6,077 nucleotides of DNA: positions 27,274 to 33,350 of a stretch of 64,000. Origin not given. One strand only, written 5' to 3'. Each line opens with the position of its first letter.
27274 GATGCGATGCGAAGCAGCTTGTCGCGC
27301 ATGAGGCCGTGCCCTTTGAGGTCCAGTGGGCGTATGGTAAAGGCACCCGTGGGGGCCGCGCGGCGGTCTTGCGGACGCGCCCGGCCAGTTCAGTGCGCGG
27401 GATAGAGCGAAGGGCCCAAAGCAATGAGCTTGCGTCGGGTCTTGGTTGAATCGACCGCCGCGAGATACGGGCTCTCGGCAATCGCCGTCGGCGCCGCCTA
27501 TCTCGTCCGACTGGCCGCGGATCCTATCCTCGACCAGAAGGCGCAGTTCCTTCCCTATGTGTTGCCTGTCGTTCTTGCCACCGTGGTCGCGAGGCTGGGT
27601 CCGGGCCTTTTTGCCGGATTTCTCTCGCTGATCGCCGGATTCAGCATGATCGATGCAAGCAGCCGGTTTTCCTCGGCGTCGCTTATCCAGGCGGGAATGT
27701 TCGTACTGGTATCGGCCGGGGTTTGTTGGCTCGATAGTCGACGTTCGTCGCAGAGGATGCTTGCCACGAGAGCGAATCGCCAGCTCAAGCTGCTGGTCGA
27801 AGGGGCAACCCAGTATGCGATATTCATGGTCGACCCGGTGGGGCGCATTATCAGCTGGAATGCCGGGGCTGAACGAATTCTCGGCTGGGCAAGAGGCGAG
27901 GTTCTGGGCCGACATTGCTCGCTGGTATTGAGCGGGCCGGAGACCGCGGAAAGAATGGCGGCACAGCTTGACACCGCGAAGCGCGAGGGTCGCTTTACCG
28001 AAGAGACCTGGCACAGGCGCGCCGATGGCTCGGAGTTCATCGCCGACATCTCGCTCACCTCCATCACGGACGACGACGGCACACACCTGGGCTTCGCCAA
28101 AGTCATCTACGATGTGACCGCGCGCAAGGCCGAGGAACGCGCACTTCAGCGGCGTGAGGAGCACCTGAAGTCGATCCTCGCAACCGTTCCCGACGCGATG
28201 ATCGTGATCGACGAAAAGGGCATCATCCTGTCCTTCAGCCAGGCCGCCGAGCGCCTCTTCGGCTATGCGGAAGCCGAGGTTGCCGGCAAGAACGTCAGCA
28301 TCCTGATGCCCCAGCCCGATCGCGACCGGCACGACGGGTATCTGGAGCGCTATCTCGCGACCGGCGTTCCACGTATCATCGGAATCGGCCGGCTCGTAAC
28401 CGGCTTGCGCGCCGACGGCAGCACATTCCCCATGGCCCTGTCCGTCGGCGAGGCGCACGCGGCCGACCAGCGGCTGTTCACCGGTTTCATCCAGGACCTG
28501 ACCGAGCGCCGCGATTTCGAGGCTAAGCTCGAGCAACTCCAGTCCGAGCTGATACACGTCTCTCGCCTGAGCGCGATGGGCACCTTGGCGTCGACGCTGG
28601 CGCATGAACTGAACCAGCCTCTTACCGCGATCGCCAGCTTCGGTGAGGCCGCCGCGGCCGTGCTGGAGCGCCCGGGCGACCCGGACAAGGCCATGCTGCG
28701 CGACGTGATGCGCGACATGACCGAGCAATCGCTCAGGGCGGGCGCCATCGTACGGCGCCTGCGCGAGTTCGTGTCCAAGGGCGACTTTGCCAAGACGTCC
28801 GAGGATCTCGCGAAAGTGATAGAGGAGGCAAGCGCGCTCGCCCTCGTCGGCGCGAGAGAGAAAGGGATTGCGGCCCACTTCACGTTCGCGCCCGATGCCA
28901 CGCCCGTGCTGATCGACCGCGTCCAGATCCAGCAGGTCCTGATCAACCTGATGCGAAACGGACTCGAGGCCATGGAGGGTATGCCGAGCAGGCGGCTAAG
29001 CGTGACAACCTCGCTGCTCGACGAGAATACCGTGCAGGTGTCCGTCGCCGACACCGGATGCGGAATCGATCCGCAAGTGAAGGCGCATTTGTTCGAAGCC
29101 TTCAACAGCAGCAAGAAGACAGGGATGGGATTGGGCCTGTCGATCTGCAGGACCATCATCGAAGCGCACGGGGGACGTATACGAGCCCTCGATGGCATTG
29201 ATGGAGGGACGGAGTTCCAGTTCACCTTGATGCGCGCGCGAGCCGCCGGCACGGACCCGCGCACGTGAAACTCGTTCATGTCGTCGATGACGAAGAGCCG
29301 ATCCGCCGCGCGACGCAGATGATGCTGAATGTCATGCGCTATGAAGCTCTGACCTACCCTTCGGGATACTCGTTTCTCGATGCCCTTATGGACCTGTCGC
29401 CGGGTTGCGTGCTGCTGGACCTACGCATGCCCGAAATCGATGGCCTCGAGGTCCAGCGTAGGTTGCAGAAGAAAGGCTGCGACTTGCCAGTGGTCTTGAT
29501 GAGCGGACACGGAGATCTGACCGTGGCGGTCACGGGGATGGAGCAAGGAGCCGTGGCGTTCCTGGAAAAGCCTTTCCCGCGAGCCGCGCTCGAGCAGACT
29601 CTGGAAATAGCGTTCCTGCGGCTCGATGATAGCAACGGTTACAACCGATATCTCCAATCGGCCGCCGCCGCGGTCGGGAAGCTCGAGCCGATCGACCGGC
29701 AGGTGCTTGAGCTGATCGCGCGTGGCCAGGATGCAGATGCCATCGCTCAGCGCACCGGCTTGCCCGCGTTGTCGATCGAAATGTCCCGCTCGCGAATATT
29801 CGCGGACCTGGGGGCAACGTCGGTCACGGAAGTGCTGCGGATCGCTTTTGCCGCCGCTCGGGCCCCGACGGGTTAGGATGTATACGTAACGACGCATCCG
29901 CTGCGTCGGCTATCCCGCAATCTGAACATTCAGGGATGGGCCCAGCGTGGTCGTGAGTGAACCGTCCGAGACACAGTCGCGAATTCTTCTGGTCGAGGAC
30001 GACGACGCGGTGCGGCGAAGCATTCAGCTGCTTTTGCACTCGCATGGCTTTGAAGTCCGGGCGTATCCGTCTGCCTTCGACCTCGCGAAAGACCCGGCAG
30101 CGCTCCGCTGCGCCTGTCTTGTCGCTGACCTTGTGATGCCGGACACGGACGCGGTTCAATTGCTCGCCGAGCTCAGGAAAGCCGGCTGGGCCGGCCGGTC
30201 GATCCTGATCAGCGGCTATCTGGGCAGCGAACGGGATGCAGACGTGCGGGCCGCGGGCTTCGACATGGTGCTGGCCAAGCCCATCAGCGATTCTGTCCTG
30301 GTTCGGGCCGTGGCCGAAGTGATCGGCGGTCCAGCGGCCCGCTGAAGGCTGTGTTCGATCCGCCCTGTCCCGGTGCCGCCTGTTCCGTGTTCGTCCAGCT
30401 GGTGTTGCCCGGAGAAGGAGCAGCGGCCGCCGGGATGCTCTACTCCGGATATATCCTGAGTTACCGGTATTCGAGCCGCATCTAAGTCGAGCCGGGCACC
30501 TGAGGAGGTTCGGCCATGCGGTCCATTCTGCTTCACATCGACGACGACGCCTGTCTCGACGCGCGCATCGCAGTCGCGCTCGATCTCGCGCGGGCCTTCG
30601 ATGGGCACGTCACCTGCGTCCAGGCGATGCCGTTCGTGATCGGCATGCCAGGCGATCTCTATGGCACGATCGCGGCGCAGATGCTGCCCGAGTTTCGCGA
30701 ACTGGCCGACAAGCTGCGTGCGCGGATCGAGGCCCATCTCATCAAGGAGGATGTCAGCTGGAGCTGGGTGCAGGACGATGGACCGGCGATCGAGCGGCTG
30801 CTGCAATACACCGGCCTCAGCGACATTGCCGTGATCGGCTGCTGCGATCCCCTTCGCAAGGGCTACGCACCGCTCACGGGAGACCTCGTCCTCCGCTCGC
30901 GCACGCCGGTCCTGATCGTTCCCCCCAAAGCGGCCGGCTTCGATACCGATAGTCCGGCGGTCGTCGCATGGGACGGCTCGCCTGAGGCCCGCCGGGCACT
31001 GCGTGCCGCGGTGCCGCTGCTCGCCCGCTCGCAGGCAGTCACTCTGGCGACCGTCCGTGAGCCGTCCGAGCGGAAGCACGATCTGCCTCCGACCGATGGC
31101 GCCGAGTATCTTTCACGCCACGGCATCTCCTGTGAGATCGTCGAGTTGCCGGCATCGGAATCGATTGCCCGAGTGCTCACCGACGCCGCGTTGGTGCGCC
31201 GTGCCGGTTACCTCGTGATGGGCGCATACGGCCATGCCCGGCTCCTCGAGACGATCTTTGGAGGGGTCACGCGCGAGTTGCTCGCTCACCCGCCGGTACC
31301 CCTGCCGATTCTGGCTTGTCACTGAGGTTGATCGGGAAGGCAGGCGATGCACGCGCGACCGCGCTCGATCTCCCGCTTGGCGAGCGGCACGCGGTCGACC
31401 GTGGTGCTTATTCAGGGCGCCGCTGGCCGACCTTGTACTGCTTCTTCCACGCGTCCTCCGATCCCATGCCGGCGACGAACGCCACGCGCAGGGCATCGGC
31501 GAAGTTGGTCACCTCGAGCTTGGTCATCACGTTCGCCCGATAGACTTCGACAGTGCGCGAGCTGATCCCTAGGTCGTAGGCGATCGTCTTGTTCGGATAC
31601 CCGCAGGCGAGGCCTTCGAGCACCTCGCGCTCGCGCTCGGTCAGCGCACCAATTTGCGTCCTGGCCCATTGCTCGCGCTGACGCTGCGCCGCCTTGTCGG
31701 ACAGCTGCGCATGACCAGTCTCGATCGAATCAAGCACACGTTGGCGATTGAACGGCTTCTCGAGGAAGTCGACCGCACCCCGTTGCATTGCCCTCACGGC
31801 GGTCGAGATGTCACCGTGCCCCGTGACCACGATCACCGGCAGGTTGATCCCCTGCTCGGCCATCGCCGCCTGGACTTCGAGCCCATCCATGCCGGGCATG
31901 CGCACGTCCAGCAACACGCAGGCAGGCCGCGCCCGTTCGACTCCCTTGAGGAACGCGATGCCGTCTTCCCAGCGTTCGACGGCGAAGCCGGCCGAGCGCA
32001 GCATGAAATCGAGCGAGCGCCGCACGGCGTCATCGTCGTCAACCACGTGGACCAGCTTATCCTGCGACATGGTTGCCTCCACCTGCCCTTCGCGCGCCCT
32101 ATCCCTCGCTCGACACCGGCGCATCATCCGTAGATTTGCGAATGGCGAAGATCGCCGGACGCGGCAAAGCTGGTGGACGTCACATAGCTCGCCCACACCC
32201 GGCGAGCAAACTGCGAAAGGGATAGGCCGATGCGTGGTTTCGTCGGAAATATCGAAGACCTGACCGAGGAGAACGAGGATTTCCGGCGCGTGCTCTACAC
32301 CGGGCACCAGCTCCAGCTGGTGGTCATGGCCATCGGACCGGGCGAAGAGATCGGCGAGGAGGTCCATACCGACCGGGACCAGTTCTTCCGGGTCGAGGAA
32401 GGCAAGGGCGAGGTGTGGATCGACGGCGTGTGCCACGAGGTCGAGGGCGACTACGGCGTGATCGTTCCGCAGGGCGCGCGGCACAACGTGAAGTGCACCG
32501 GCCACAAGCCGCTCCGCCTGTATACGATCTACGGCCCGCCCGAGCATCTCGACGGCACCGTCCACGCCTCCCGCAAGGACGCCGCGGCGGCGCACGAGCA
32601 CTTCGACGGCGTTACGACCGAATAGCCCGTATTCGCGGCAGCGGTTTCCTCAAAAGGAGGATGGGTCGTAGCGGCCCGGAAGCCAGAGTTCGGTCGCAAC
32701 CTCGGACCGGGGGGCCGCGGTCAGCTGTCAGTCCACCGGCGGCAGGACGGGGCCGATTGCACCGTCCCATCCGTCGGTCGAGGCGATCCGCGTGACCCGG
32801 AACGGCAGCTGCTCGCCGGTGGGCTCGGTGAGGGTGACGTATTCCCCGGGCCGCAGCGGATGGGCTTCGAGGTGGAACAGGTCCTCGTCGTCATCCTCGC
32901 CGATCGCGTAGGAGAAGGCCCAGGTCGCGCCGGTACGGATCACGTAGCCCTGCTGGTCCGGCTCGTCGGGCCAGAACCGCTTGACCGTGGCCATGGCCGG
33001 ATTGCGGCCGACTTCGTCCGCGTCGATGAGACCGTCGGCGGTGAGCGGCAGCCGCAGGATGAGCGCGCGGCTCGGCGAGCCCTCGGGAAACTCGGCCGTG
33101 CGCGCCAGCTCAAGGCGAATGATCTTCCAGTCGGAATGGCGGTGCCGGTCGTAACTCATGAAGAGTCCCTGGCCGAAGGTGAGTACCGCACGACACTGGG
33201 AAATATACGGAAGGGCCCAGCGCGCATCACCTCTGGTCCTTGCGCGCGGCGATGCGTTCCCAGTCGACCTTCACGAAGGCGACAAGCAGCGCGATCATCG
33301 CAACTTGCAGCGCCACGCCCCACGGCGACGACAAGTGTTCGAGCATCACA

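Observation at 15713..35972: Twelve copies of an 18-bp non-palindromic box (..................), all intergenic, all on the + strand, confined to the stress block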

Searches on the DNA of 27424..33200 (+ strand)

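Call 15: search_dna_similar(query=window:27424-33200:+, collection=plasmids, mode=near, max_rows=10)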
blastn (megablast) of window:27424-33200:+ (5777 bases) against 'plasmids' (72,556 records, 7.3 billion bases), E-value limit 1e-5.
Records with a match: 17; places in all: 17; records where one place covers at least 80% of the query: 0.
Best place of each record, by identity: 80-90% 3; 60-80% 14.
By first word of the organism name: Sphingobium 7; Sphingomonas 3; Rhizobium 3; Rhizorhabdus 2; Novosphingobium 1; Azospirillum 1.
By predicted mobility (MOB-suite, as given by PLSDB): conjugative 10; non-mobilizable 5; mobilizable 2.
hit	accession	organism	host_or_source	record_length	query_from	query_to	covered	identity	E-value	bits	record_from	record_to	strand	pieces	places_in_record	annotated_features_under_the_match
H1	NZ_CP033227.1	Sphingobium yanoikuyae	Mixed culture,wastewater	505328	730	1211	8%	75.9%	1e-58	237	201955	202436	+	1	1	PAS domain S-box protein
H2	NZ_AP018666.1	Sphingobium amiense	-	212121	730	1211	8%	75.9%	1e-58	237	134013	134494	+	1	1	PAS domain S-box protein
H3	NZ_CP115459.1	Sphingobium yanoikuyae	cell culture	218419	730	1211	8%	75.9%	1e-58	237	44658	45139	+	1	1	PAS domain S-box protein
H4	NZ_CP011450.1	Sphingomonas sanxanigenens DSM 19645 = NX02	-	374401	730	1211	8%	75.7%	6e-57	231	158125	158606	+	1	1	PAS domain S-box protein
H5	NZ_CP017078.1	Novosphingobium resinovorum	single cell,soil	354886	730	1211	8%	75.7%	6e-57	231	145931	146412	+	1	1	PAS domain S-box protein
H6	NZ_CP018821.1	Sphingomonas koreensis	-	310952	730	1211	8%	75.7%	6e-57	231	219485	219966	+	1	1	PAS domain S-box protein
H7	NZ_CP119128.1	Sphingobium sp. WTD-1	Bacteria,activated sludge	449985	730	1211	8%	75.7%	6e-57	231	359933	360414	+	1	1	PAS domain S-box protein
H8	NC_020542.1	Sphingomonas sp. MM-1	-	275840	730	1211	8%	75.5%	3e-55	226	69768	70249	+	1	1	PAS domain S-box protein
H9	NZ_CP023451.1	Rhizorhabdus dicambivorans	soil sample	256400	733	1211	8%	75.9%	1e-58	237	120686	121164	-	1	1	PAS domain S-box protein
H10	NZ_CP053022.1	Sphingobium yanoikuyae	whole organism,River sediment ...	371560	733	1211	8%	75.9%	1e-58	237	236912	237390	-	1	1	PAS domain S-box protein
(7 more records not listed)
